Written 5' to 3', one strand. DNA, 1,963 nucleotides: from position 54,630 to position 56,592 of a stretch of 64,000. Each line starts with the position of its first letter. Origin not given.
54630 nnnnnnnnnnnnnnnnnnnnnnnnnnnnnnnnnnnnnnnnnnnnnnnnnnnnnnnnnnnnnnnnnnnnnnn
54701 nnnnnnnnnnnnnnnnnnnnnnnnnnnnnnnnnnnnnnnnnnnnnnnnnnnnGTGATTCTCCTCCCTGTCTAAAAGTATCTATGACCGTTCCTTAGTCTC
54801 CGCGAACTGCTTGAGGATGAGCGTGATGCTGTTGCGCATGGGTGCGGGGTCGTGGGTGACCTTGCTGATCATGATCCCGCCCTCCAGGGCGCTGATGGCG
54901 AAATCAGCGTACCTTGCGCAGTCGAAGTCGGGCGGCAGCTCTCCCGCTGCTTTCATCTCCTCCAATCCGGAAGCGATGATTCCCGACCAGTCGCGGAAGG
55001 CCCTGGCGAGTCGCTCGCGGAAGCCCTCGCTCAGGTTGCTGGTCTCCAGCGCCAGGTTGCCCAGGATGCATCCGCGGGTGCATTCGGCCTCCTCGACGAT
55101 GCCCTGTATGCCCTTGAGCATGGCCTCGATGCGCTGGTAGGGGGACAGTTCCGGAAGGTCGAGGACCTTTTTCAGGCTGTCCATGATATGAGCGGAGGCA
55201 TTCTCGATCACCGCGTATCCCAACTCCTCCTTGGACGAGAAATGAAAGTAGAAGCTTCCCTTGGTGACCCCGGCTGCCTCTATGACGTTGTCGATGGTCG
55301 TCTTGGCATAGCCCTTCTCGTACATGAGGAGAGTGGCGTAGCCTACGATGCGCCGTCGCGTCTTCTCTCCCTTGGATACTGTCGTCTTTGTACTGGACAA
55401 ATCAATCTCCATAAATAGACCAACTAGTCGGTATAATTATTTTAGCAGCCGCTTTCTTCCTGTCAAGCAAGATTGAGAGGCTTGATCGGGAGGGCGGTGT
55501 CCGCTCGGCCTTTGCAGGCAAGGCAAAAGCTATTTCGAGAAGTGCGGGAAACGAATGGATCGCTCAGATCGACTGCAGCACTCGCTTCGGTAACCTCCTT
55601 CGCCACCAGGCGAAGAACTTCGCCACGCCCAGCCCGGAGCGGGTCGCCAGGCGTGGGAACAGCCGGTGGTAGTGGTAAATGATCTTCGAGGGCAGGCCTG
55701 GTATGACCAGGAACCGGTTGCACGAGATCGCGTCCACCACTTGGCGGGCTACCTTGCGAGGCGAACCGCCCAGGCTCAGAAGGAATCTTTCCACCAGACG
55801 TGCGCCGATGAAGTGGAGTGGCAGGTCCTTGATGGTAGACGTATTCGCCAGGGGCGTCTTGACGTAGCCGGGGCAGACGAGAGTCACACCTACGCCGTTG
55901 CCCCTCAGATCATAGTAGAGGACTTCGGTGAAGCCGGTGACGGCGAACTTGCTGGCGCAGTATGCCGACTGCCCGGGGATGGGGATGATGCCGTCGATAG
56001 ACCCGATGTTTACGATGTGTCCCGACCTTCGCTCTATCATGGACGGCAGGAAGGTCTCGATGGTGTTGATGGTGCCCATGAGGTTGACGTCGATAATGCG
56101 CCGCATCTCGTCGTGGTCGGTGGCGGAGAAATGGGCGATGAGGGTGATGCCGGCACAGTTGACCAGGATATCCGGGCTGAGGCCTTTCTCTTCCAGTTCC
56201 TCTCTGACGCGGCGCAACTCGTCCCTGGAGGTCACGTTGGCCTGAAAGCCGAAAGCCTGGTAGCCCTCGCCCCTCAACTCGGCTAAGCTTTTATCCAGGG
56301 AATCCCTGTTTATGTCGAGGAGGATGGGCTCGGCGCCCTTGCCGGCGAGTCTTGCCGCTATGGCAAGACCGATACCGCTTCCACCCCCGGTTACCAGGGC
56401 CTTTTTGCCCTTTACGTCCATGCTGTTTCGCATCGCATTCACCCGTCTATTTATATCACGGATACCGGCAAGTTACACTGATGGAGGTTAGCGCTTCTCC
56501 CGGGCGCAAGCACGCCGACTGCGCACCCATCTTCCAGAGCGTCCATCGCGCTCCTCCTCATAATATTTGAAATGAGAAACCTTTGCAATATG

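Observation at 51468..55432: TetR-controlled operon of three tandem paralogous Cys-rich Fe-S proteins plus an NMO-family flavoenzyme: candidate uncharacterized redox system.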

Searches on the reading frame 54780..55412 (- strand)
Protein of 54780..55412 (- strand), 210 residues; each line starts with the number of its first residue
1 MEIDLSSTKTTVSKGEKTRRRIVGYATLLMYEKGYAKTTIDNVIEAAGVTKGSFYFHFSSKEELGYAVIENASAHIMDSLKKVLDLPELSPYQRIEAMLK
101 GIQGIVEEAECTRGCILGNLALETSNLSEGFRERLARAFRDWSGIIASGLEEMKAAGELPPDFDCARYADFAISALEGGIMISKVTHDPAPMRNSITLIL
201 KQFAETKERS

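Call 3: search_protein_families(library=pfam, proteins=[window:54780-55412:-], max_evalue=0.01)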
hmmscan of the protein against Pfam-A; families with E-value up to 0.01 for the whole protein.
window:54780-55412:- (210 aa): 3 families
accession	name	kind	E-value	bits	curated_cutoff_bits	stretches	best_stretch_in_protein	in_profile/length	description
PF16925.10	TetR_C_13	-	2.2e-21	76.7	27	1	92-196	2-106/109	Tetracyclin repressor-like, C-terminal domain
PF21993.1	TetR_C_13_2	-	4.6e-19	69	27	1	91-194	1-99/103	Transcriptional regulator LmrA/YxaF-like, C-terminal domain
PF00440.29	TetR_N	-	8.4e-14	51.5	24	1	27-64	6-43/47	Bacterial regulatory proteins, tetR family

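Call 4: search_protein_families(library=ncbifam, proteins=[window:54780-55412:-], max_evalue=0.01)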
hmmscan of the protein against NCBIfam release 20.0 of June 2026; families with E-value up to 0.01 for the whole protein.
window:54780-55412:- (210 aa): 22 families
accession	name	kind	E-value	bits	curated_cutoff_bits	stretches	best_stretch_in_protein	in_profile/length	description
NF051457.1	acryl_TF_AcuR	equivalog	2.2e-38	131.6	247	1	14-201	14-201/204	acrylate utilization transcriptional regulator AcuR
NF041196.1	ScbR_bind_reg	equivalog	1.6e-28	100.2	150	1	15-200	4-182/191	ScbR family autoregulator-binding transcription factor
NF058643.1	TranRegCurRPseudo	equivalog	1.5e-19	70.4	300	1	16-198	6-187/193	TetR family transcriptional repressor CurR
NF051852.1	efflux_TF_MtrR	exception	4.6e-14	52.7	280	1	13-182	6-176/205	multidrug efflux system transcriptional repressor MtrR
NF007949.0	PRK10668.1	equivalog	3.9e-10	39.6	271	1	10-78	4-72/216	multidrug efflux transporter transcriptional repressor AcrR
NF007430.0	PRK09975.1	equivalog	5.1e-10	38.9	274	1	9-71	3-65/220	acrEF/envCD operon transcriptional regulator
NF053731.1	TransRegFasRMycb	equivalog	3.4e-08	33.5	330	1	17-106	11-99/199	HTH-type transcriptional activator FasR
NF008402.0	PRK11202.1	equivalog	1.1e-07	31.7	151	1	14-73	8-68/211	HTH-type transcriptional repressor FabR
TIGR03968.1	mycofact_TetR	equivalog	1.6e-07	31.1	224.9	1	15-83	7-75/190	mycofactocin system transcriptional regulator MftR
NF053516.1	TranRepPrsAVib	equivalog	1.8e-07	31.2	300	1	15-87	4-76/208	TetR family transcriptional repressor PsrA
NF000040.3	Tn10_TetC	equivalog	3.7e-07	30.5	425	1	18-70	14-66/197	tetracyline resistance-associated transcriptional repressor TetC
TIGR03384.1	betaine_BetI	equivalog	4.8e-07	29.6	201.3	1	17-100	7-90/189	choline-binding transcriptional repressor BetI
NF050111.1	TransRegSACE7040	equivalog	1.7e-06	28.1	250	1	19-86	3-70/186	SACE_7040 family transcriptional regulator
NF053878.1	FATransRegFadRBac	equivalog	2.6e-06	27.3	200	1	20-164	6-145/190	fatty acid metabolism transcriptional regulator FadR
TIGR03613.1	RutR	equivalog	5.2e-05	23.2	368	1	17-98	7-87/202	pyrimidine utilization regulatory protein R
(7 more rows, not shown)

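Call 58: search_solved_structures(query=window:54780-55412:-, max_evalue=1e-8)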
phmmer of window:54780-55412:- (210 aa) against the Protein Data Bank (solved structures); distinct sequences matched with E-value up to 1e-8: 24.
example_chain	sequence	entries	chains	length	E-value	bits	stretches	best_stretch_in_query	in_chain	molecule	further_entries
3qbm_A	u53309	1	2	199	8.8e-23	84.2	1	13-199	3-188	TetR transcriptional regulator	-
3bru_A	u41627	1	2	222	4.6e-19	72.1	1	30-196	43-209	Regulatory protein, TetR family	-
1ui5_A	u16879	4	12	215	3.1e-16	62.8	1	14-182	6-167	A-factor receptor homolog | CprB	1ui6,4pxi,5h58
1sgm_A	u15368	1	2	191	7.2e-14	55.1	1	13-192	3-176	Putative HTH-type transcriptional regulator yxaF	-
5xaz_A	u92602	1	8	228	3.4e-13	52.9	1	15-196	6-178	Gamma-butyrolactone receptor protein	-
3eup_A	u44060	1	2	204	3.7e-13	52.8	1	12-189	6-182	Transcriptional regulator, TetR family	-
6srn_A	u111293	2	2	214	5.7e-13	52.2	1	15-190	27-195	TetR family transcriptional regulator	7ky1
5xay_A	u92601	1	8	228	5.8e-13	52.2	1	15-196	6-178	Gamma-butyrolactone receptor protein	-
6wp7_A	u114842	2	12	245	1.1e-12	51.3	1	14-193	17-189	AvaR1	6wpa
6wp9_A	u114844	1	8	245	1.1e-12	51.2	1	15-192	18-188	AvaR1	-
3rd3_A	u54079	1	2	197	2.5e-12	50.1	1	16-196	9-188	Probable transcriptional regulator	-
2xdn_A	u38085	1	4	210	2.6e-12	50.1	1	10-178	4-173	HTH-TYPE TRANSCRIPTIONAL REGULATOR TTGR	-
4l62_A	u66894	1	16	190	3.6e-12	49.6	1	17-196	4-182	Transcriptional regulator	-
2uxh_A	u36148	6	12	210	7.9e-12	48.5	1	10-178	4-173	HTH-TYPE TRANSCRIPTIONAL REGULATOR TTGR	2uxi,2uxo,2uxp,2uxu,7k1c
2fd5_A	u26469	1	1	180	8.8e-12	48.3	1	14-152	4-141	transcriptional regulator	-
4yze_A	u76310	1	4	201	4.4e-11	46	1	17-198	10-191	HTH-type transcriptional repressor NemR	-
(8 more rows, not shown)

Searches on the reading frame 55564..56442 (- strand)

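Call 68: search_protein_families(library=ncbifam, proteins=[window:55564-56442:-], max_evalue=1e-10)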
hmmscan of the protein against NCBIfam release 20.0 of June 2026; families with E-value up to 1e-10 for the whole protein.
window:55564-56442:- (292 aa): 196 families (the best 25 are shown)
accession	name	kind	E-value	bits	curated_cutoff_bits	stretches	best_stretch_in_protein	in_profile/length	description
NF005881.0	PRK07832.1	equivalog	2.2e-60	204.3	296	1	7-263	4-262/287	SDR family oxidoreductase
NF004514.1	PRK05855.1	equivalog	3.3e-50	171.2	455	1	5-266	306-570/578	SDR family oxidoreductase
NF005878.0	PRK07825.1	subfamily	7.1e-49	166.6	287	1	7-201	4-194/278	short chain dehydrogenase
NF004825.0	PRK06181.1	equivalog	6.2e-47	160.1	215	1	9-266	3-255/268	SDR family oxidoreductase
NF005495.0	PRK07109.1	subfamily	2e-45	155.6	264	1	8-266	4-255/334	SDR family oxidoreductase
NF004196.0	PRK05650.1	equivalog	3.7e-45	154.1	297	1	13-265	3-251/272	SDR family oxidoreductase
NF009466.0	PRK12826.1-2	subfamily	1.8e-44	152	222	1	13-203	4-196/248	3-oxoacyl-ACP reductase FabG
NF005806.0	PRK07666.1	equivalog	1.3e-43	149.1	286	1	8-206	3-201/239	3-ketoacyl-ACP reductase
NF004198.0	PRK05653.1-3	equivalog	1.5e-43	149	296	1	10-201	5-196/248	3-oxoacyl-ACP reductase FabG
TIGR01963.1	PHB_DH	subfamily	1.9e-43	148.6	307.05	1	13-201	2-190/255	3-hydroxybutyrate dehydrogenase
NF009093.0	PRK12429.1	subfamily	7.5e-43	146.7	258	1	9-200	2-193/259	3-hydroxybutyrate dehydrogenase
NF004843.0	PRK06194.1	equivalog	8.1e-43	146.9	308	1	9-248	3-254/295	hypothetical protein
NF005559.1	PRK07231.1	subfamily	1.8e-42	145.5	215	1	10-204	2-196/249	glucose 1-dehydrogenase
NF004526.0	PRK05872.1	subfamily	6.9e-42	143.5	276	1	5-240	3-234/297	short-chain dehydrogenase/reductase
NF004529.0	PRK05876.1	equivalog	9.7e-42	143.3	338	1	11-253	5-251/275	short chain dehydrogenase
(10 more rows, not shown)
